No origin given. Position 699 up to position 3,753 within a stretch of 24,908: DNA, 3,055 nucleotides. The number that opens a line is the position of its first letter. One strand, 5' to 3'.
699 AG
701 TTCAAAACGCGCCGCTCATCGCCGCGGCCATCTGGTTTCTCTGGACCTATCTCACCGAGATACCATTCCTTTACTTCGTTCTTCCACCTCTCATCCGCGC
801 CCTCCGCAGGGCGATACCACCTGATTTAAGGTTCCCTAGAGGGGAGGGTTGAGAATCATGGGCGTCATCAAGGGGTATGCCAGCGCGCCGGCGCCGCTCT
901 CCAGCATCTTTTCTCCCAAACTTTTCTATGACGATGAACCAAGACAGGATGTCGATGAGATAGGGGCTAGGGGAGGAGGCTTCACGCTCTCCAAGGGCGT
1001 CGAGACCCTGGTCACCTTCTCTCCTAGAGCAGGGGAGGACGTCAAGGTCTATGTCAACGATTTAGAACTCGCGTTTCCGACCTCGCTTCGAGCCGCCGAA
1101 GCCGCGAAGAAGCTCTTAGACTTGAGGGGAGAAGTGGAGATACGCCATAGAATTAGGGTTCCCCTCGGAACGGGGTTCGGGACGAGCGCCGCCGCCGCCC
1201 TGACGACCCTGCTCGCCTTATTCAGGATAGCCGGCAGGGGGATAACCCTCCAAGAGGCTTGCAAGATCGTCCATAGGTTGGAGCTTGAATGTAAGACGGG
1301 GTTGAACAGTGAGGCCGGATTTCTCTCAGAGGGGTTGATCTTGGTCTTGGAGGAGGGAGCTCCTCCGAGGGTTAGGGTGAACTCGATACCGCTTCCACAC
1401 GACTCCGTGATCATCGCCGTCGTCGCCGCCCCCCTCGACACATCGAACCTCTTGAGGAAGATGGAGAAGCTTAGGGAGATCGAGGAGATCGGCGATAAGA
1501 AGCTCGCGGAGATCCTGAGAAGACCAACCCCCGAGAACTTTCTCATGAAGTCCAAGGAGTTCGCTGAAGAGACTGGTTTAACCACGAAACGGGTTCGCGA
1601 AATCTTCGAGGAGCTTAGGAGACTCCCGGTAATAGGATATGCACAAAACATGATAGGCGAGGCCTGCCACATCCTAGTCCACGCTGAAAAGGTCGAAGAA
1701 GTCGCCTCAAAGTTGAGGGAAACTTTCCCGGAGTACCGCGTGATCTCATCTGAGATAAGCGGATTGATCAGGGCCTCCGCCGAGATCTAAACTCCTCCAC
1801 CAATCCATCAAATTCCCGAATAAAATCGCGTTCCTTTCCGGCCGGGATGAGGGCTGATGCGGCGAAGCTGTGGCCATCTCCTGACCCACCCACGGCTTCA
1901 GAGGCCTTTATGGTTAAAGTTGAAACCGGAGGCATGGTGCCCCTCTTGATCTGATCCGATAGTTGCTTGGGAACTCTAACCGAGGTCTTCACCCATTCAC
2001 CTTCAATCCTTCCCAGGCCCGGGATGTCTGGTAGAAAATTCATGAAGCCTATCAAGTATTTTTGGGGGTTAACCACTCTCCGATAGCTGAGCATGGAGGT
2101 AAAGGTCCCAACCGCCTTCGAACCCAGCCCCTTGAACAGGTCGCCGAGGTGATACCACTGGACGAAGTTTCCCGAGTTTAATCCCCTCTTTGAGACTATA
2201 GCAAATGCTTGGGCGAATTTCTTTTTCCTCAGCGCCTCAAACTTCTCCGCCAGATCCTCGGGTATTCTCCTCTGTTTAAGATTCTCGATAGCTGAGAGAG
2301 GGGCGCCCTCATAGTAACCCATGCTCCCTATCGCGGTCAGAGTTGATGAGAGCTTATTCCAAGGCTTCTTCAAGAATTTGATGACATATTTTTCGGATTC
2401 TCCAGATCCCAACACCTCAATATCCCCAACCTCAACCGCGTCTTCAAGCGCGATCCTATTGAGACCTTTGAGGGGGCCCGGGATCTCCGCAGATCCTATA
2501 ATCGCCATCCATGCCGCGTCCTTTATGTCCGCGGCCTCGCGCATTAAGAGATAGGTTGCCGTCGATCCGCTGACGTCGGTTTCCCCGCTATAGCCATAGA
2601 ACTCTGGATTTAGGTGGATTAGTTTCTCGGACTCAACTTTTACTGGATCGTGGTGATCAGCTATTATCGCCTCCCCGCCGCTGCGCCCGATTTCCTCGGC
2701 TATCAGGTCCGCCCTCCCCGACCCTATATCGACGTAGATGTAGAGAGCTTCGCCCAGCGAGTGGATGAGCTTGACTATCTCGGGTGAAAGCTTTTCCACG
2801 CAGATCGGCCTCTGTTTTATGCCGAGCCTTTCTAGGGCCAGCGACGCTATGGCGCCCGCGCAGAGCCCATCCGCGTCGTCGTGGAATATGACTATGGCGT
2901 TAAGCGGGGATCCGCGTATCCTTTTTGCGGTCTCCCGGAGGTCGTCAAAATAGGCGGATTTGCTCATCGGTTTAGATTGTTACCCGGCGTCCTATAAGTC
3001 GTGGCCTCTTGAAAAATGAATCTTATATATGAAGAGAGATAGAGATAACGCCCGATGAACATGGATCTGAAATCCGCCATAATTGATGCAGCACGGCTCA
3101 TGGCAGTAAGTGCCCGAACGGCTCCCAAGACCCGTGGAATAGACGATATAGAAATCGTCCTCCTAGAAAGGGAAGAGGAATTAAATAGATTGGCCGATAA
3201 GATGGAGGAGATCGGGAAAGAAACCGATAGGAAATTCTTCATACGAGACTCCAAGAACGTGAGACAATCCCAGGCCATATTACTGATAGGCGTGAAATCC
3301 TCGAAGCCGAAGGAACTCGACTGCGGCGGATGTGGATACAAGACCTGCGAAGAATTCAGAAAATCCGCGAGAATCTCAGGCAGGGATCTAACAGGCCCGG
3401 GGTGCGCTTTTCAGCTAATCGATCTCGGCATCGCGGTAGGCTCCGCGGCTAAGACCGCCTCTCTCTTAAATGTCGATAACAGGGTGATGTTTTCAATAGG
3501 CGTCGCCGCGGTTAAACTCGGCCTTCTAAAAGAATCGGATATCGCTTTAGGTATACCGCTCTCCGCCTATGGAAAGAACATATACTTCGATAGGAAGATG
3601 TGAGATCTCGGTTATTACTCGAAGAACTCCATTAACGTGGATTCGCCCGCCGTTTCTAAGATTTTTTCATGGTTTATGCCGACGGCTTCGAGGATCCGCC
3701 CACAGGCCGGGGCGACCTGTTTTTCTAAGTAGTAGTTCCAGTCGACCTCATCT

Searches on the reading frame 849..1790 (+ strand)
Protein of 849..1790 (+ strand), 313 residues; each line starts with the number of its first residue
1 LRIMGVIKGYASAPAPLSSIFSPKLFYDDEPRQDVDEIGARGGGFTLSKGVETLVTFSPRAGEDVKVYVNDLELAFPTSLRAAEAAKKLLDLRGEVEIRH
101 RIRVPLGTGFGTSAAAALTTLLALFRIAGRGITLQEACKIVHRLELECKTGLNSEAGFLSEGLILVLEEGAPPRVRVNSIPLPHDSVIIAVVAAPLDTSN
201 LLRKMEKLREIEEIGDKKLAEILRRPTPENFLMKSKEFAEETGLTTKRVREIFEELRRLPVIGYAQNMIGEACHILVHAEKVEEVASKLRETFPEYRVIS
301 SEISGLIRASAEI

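Call 18: search_protein_families(library=pfam, proteins=[window:849-1790:+], max_evalue=0.001)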
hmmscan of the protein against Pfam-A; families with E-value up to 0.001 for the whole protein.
window:849-1790:+ (313 aa): 1 family
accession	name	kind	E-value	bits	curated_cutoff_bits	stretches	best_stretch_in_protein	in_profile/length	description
PF00288.32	GHMP_kinases_N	-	4.2e-10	40.1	22.3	1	82-153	6-74/87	GHMP kinases N terminal domain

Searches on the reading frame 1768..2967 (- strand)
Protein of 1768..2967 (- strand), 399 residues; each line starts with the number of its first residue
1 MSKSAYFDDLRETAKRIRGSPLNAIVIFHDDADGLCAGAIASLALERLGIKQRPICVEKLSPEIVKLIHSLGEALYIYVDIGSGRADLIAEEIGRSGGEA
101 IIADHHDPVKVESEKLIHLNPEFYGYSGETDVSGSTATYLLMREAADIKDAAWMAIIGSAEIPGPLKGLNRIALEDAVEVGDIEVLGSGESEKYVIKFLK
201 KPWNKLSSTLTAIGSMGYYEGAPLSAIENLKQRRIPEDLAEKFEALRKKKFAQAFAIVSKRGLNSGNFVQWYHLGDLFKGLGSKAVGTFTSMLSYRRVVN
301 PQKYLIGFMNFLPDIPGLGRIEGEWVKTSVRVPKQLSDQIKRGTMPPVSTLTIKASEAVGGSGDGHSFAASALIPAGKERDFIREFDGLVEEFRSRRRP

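Call 18: search_protein_families(library=pfam, proteins=[window:1768-2967:-], max_evalue=0.001)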
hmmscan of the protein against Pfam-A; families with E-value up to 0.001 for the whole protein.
window:1768-2967:- (399 aa): 1 family
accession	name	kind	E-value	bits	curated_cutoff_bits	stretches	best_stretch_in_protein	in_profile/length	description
PF01368.27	DHH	-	2.7e-07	31.4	28.1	1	25-146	3-106/125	DHH family, N-terminal domain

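Call 33: search_solved_structures(query=window:1768-2967:-, max_evalue=1, show_alignments=2)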
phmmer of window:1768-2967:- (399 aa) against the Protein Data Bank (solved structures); distinct sequences matched with E-value up to 1: 10.
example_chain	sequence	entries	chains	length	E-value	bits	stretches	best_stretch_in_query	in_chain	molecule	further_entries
7bhi_A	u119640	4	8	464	1.1e-23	87.2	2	26-187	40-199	Conserved protein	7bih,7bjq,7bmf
6tvv_A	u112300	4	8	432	1.6e-23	86.7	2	25-187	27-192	MjaRecJ | nuclease RecJ2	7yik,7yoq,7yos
5ghr_A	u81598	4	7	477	1.4e-22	83.6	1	1-185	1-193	SsDNA-specific exonuclease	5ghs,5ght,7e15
7ykv_A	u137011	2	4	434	2.1e-22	83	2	25-187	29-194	archaeal nuclease RecJ2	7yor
5x4h_A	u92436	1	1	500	9.5e-21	77.5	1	25-185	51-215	Uncharacterized protein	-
5x4i_A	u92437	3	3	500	1.2e-19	73.8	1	25-185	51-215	Uncharacterized protein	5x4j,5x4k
1ir6_A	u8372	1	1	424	0.021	17.1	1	30-174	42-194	exonuclease RecJ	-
2zxo_A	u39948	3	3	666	0.052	15.8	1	30-173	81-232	Single-stranded DNA specific exonuclease RecJ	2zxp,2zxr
1zbq_A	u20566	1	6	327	0.73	12.1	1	79-158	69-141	17-beta-hydroxysteroid dehydrogenase 4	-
1gz6_A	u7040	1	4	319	0.75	12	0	78-155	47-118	ESTRADIOL 17 BETA-DEHYDROGENASE 4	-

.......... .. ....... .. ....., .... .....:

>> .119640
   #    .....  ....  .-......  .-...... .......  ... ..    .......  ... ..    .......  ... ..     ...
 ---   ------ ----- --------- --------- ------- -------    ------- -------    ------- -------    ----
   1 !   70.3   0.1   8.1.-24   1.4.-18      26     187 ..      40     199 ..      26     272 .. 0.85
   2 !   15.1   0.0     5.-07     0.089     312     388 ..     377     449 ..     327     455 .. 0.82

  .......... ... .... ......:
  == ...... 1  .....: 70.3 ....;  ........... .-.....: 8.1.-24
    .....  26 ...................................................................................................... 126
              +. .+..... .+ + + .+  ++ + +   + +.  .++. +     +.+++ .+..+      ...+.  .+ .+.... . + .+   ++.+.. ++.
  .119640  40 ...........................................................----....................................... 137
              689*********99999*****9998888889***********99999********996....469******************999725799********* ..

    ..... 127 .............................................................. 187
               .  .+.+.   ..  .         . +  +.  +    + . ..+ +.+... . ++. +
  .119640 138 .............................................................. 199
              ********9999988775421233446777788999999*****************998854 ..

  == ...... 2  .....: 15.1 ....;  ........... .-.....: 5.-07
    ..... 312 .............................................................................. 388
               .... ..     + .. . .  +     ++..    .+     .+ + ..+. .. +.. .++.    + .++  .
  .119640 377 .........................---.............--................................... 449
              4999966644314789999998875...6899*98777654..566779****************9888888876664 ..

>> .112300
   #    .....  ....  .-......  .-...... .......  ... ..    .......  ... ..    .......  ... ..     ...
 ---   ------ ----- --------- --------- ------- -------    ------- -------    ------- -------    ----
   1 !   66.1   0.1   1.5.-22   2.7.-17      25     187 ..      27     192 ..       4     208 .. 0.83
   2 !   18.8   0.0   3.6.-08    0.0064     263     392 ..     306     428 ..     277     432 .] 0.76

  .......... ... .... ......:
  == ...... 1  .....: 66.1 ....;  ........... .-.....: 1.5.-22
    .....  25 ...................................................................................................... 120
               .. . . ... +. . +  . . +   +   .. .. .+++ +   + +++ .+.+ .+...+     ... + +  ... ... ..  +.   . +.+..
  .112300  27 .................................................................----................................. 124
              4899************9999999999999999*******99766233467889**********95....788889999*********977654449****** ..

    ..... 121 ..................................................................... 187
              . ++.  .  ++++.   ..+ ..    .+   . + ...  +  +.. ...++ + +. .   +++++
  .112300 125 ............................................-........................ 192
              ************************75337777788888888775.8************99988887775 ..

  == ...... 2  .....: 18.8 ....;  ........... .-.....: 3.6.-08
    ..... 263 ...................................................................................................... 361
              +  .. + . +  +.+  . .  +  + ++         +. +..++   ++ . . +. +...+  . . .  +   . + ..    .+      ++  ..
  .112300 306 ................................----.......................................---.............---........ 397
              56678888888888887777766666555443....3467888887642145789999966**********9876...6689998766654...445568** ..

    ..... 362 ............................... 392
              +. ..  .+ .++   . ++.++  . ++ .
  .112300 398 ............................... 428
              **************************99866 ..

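Call 34: search_protein_families(library=pfam, proteins=[window:1768-2967:-], max_evalue=0.1)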
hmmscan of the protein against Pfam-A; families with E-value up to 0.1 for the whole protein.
window:1768-2967:- (399 aa): 2 families
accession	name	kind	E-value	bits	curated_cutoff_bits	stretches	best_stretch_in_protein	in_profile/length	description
PF01368.27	DHH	-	2.7e-07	31.4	28.1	1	25-146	3-106/125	DHH family, N-terminal domain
PF02272.25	DHHA1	-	0.0029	18.5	25.9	1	349-391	58-101/102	DHHA1 domain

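Call 79: search_protein_families(library=ncbifam, proteins=[window:1768-2967:-], max_evalue=1)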
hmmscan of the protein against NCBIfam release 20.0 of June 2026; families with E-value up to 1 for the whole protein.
window:1768-2967:- (399 aa): 6 families
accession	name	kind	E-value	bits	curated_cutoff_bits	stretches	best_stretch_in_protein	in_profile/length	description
NF053576.1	RecJ_archaeal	equivalog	1.4e-52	179.1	360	2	15-185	6-176/452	RecJ family nuclease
NF040701.1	RecJ_Meth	equivalog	3.8e-38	131.4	550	2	25-185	11-174/449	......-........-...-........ exonuclease RecJ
NF053575.1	GAN_nuclease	exception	1.4e-26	93.1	850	2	1-185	1-193/467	GINS-associated RecJ family nuclease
TIGR00644.1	recJ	equivalog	3e-08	32.4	396.9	1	6-142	36-181/546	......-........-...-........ exonuclease RecJ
NF008290.0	PRK11070.1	equivalog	0.00014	20.5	900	1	25-159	75-217/577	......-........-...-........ exonuclease RecJ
NF053577.1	HAN_nuclease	equivalog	0.0072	14.8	840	1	7-48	217-261/612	Hef-associated nuclease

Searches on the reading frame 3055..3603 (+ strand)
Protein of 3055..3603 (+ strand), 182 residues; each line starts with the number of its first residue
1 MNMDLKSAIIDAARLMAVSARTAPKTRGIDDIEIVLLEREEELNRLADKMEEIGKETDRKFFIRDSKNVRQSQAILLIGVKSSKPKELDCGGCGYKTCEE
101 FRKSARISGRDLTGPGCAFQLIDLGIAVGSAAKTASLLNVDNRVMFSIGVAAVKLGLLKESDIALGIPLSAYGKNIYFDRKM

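Call 18: search_protein_families(library=pfam, proteins=[window:3055-3603:+], max_evalue=0.001)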
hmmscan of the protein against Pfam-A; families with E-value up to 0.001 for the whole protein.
window:3055-3603:+ (182 aa): 2 families
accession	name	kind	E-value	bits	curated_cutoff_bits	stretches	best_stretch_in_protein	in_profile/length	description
PF09918.14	DUF2148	-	3.6e-33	113.8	25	1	113-180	1-68/68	Uncharacterized protein containing a ferredoxin domain (DUF2148)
PF04060.18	FeS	-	0.00015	21.8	23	1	88-101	4-17/33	Putative Fe-S cluster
